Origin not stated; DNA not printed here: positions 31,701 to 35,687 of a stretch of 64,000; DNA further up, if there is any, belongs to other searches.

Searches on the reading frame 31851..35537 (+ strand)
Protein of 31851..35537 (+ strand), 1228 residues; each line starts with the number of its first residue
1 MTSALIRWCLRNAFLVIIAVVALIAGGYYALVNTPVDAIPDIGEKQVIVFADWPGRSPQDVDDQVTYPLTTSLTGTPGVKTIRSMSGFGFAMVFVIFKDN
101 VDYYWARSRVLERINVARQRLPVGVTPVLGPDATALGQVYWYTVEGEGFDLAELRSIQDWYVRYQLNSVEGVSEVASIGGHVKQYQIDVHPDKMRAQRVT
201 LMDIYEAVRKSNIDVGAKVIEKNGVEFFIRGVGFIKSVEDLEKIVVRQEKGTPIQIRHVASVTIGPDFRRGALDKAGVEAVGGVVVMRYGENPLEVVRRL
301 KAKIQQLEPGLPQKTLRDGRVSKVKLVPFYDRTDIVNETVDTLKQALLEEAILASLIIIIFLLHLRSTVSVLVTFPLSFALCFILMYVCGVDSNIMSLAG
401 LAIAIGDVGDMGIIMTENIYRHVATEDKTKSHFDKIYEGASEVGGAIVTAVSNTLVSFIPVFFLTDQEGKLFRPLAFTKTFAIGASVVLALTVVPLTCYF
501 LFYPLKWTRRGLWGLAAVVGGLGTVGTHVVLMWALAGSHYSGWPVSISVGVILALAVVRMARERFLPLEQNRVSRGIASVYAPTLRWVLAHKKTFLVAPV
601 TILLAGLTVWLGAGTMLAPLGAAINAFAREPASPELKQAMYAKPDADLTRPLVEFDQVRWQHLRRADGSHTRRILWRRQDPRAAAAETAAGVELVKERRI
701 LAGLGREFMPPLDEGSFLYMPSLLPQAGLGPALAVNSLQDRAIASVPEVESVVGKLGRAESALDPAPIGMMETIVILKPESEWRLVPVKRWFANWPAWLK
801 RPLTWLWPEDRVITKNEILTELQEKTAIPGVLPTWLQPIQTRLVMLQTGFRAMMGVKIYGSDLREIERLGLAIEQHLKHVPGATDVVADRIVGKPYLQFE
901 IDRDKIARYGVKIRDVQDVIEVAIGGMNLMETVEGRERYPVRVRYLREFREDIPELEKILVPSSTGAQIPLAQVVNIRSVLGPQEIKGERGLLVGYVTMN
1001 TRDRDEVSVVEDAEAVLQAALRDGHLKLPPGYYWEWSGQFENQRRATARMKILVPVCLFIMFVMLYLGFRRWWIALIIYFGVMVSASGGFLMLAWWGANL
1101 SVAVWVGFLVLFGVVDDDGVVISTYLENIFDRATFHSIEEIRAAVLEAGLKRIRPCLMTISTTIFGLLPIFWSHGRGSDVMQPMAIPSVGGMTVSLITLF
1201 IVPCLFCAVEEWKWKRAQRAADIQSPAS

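Call 7: search_protein_families(library=pfam, proteins=[window:31851-35537:+])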
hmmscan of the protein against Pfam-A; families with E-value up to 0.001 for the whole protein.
window:31851-35537:+ (1228 aa): 1 family
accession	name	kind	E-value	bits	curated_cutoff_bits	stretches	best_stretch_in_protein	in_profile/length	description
PF00873.25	ACR_tran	-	1.3e-212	708.8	28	3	8-502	4-490/1021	AcrB/AcrD/AcrF family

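Call 13: find_encoding_contigs(protein=window:31851-35537:+, flank=10000, max_places=10)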
Protein window:31851-35537:+ (1228 aa): 7 contigs read that carry it; 4 places shown.
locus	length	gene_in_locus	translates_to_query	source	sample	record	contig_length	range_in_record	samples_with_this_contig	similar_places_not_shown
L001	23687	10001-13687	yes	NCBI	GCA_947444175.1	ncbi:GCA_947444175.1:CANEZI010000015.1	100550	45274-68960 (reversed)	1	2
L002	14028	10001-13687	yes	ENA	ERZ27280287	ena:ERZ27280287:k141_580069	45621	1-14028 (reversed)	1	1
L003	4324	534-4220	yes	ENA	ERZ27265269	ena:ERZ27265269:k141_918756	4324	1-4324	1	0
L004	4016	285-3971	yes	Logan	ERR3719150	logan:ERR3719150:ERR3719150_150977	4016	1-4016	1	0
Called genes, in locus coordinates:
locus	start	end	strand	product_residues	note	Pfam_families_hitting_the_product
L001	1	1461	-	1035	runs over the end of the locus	PF00034:Cytochrom_C (faint)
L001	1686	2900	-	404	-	PF05448:AXE1, PF01738:DLH, PF00326:Peptidase_S9 (weak)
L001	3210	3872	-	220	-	PF00702:Hydrolase, PF13419:HAD_2, PF13242:Hydrolase_like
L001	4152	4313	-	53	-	-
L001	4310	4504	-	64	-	-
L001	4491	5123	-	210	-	-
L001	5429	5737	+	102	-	PF16561:AMPK1_CBM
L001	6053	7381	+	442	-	PF02321:OEP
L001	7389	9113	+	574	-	PF19335:HMBD, PF25919:BSH_CusB, PF25973:BSH_CzcB, PF25869:3HB_CusB, PF25954:Beta-barrel_RND_2, PF19335:HMBD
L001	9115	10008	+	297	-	-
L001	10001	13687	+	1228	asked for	PF00873:ACR_tran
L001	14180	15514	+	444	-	PF01595:CNNM, PF00571:CBS, PF03471:CorC_HlyC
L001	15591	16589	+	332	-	PF00389:2-Hacid_dh, PF02826:2-Hacid_dh_C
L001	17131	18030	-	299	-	PF00126:HTH_1, PF03466:LysR_substrate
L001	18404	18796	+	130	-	-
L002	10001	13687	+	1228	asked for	PF00873:ACR_tran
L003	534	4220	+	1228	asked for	PF00873:ACR_tran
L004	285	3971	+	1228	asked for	PF00873:ACR_tran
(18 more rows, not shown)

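Call 22: find_homologous_proteins(query=window:31851-35537:+, max_evalue=1e-100)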
Query window:31851-35537:+ (1228 aa): 8000 proteins with E <= 1e-100 among 8000 candidates; the best 120 are listed.
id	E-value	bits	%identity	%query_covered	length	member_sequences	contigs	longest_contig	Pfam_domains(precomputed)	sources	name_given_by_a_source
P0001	0.0e+0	2708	97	100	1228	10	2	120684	PF00873.26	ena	-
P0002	0.0e+0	2345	82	99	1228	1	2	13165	PF02355.23,PF00873.26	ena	-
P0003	0.0e+0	2339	83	99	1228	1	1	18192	PF00873.26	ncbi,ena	-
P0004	0.0e+0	2335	82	99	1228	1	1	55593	PF02355.23,PF00873.26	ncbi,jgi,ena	-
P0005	0.0e+0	2335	82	99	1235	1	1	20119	PF00873.26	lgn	-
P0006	0.0e+0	2323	81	100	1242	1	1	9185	PF02355.23,PF00873.26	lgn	-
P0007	0.0e+0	2320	82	100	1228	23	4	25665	PF00873.26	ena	-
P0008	0.0e+0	2318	82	99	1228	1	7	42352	PF00873.26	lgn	-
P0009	0.0e+0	2310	82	99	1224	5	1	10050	PF02355.23,PF00873.26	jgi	jgi:Cu(I)/Ag(I) efflux system membrane protein CusA/SilA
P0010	0.0e+0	2308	81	99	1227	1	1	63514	PF00873.26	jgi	jgi:Cu(I)/Ag(I) efflux system membrane protein CusA/SilA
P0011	0.0e+0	2308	81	99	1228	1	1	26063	PF00873.26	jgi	-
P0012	0.0e+0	2305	82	100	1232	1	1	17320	PF02355.23,PF00873.26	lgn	-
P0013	0.0e+0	2300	81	100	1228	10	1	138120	PF00873.26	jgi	-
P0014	0.0e+0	2300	82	99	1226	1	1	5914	PF02355.23,PF00873.26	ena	-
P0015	0.0e+0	2299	81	99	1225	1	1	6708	PF02355.23,PF00873.26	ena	-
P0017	0.0e+0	2295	81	99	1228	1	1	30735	PF02355.23,PF00873.26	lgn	-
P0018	0.0e+0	2294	81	100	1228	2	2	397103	PF02355.23,PF00873.26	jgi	jgi:Cu(I)/Ag(I) efflux system membrane protein CusA/SilA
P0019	0.0e+0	2290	82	99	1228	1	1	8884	PF02355.23,PF00873.26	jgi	jgi:copper/silver efflux system protein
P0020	0.0e+0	2286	81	100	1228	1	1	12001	PF02355.23,PF00873.26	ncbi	-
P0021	0.0e+0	2284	80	99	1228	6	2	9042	PF02355.23,PF00873.26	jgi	jgi:Cu(I)/Ag(I) efflux system membrane protein CusA/SilA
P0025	0.0e+0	2281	81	100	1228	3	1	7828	PF02355.23,PF00873.26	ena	-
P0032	0.0e+0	2272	80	100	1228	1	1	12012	PF02355.23,PF00873.26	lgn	-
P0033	0.0e+0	2271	80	99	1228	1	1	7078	PF00873.26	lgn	-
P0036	0.0e+0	2269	80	99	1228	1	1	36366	PF00873.26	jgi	jgi:Cu(I)/Ag(I) efflux system membrane protein CusA/SilA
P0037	0.0e+0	2269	80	100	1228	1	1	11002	PF02355.23,PF00873.26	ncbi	-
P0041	0.0e+0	2262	81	99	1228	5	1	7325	PF02355.23,PF00873.26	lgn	-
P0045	0.0e+0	2256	80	99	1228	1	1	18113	PF02355.23,PF00873.26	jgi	-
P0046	0.0e+0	2254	80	99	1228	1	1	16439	PF02355.23,PF00873.26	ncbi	-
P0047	0.0e+0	2251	80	99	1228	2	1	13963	PF02355.23,PF00873.26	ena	-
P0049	0.0e+0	2246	78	100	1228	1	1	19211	PF02355.23,PF00873.26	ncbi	-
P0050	0.0e+0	2244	79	100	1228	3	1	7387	PF02355.23,PF00873.26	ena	-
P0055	0.0e+0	2234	80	99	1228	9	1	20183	PF02355.23,PF00873.26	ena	-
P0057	0.0e+0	2232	79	99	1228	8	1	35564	PF00873.26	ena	-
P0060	0.0e+0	2222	79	100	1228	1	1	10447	PF02355.23,PF00873.26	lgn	-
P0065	0.0e+0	2215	79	99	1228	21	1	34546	PF00873.26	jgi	jgi:Cu(I)/Ag(I) efflux system membrane protein CusA/SilA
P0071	0.0e+0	2205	78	100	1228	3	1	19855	PF00873.26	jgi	jgi:copper/silver efflux system protein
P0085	0.0e+0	2176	77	100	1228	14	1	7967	PF02355.23,PF00873.26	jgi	-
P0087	0.0e+0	2175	77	99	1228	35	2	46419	PF00873.26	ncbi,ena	-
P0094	0.0e+0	2162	77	100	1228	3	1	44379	PF00873.26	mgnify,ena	mgnify:CR=1 FL=1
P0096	0.0e+0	2159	76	99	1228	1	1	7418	PF00873.26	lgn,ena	-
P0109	0.0e+0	2147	75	100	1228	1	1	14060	PF00873.26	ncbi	-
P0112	0.0e+0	2144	75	99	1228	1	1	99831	PF00873.26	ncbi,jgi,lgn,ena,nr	ncbi:MAG TPA: efflux RND transporter permease subunit [Planctomycetota bacterium]|nr:efflux RND tran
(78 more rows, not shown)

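Call 23: find_encoding_contigs(protein=P0001, flank=10000, max_places=2)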
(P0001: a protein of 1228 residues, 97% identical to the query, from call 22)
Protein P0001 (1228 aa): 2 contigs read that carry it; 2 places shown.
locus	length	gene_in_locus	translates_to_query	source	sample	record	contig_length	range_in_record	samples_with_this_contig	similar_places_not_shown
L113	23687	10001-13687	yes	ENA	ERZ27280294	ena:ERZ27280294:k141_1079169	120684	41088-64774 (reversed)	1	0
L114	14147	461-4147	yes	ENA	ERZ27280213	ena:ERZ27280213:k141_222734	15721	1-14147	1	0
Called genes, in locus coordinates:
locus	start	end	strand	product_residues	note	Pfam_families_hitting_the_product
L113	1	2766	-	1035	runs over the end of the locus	PF00034:Cytochrom_C (faint)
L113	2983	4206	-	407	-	PF05448:AXE1, PF01738:DLH, PF00326:Peptidase_S9 (weak)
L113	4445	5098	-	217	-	PF00702:Hydrolase, PF13419:HAD_2, PF13242:Hydrolase_like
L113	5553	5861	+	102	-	PF16561:AMPK1_CBM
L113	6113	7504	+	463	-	PF02321:OEP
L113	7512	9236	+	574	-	PF19335:HMBD, PF25919:BSH_CusB, PF25973:BSH_CzcB, PF25869:3HB_CusB, PF25954:Beta-barrel_RND_2, PF19335:HMBD, PF25975:CzcB_C (faint)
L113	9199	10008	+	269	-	-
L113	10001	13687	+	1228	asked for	PF00873:ACR_tran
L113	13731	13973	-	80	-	-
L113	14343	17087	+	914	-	PF00690:Cation_ATPase_N, PF00122:E1-E2_ATPase, PF00702:Hydrolase, PF13246:Cation_ATPase, PF12710:HAD, PF08282:Hydrolase_3 (faint), PF00689:Cation_ATPase_C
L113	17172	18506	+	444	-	PF01595:CNNM, PF00571:CBS, PF03471:CorC_HlyC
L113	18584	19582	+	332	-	PF00389:2-Hacid_dh, PF02826:2-Hacid_dh_C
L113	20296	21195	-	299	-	PF00126:HTH_1, PF03466:LysR_substrate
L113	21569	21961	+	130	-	-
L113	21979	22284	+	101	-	-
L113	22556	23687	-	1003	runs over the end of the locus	-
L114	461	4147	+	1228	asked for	PF00873:ACR_tran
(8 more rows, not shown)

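Call 24: find_encoding_contigs(protein=P0004, flank=10000, max_places=2)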
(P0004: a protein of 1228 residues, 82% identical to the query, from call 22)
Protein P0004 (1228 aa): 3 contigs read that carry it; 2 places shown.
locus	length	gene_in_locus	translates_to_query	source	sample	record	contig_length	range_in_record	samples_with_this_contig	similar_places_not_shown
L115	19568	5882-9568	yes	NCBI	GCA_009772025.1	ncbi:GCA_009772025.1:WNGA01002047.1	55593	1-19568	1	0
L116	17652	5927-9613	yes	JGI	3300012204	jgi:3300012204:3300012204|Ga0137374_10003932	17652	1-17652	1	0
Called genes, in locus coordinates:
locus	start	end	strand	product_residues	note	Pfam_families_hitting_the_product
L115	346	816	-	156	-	PF00027:cNMP_binding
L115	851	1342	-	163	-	PF01322:Cytochrom_C_2 (weak)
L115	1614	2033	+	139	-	-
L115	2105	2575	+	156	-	-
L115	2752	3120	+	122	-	-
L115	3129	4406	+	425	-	PF02321:OEP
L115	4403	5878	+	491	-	PF19335:HMBD, PF25973:BSH_CzcB, PF25919:BSH_CusB, PF25869:3HB_CusB, PF25954:Beta-barrel_RND_2, PF19335:HMBD, PF25975:CzcB_C, PF25989:YknX_C (faint)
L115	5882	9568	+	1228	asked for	PF00873:ACR_tran, PF02355:SecD_SecF_C (weak)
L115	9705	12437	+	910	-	PF00690:Cation_ATPase_N, PF00122:E1-E2_ATPase, PF13246:Cation_ATPase, PF00702:Hydrolase, PF12710:HAD, PF08282:Hydrolase_3 (faint), PF00689:Cation_ATPase_C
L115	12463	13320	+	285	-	PF18306:LDcluster4, PF03641:Lysine_decarbox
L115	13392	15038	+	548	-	PF00343:Phosphorylase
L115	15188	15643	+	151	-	-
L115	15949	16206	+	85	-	-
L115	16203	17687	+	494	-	PF02321:OEP (weak)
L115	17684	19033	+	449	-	PF07732:Cu-oxidase_3, PF00394:Cu-oxidase (weak), PF07731:Cu-oxidase_2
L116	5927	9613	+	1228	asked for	PF00873:ACR_tran, PF02355:SecD_SecF_C (weak)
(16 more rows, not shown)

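Call 25: find_encoding_contigs(protein=P0003, flank=10000, max_places=2)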
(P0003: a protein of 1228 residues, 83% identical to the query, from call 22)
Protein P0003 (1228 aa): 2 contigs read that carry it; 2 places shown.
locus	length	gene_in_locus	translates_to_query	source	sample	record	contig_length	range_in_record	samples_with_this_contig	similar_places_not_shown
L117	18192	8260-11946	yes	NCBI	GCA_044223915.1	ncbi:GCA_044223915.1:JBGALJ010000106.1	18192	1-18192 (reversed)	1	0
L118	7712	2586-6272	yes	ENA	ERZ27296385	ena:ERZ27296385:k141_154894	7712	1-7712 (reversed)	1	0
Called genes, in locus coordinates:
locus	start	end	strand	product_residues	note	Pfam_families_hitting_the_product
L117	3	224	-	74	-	?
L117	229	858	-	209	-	-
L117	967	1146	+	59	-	PF00196:GerE, PF08281:Sigma70_r4_2 (weak)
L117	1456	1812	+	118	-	PF00072:Response_reg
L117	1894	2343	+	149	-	-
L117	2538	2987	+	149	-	-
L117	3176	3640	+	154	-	-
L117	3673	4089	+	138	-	PF02922:CBM_48 (weak), PF16561:AMPK1_CBM, PF22058:X25_BaPul_like (weak)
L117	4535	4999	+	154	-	-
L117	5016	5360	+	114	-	-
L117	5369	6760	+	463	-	PF02321:OEP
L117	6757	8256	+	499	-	PF19335:HMBD, PF25917:BSH_RND (faint), PF25919:BSH_CusB, PF25973:BSH_CzcB, PF25869:3HB_CusB, PF25954:Beta-barrel_RND_2, PF19335:HMBD, PF25975:CzcB_C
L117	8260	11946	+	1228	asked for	PF00873:ACR_tran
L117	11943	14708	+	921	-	PF00690:Cation_ATPase_N, PF00122:E1-E2_ATPase, PF13246:Cation_ATPase, PF00702:Hydrolase, PF12710:HAD (weak), PF08282:Hydrolase_3 (faint), PF00689:Cation_ATPase_C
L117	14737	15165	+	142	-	-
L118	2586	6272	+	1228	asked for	PF00873:ACR_tran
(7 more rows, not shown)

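Call 68: search_protein_families(library=pfam, proteins=[L113:13731-13973:-], max_evalue=0.01)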
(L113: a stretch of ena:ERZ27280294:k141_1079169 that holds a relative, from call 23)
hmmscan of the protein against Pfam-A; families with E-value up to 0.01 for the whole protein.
L113:13731-13973:- (80 aa): 0 families
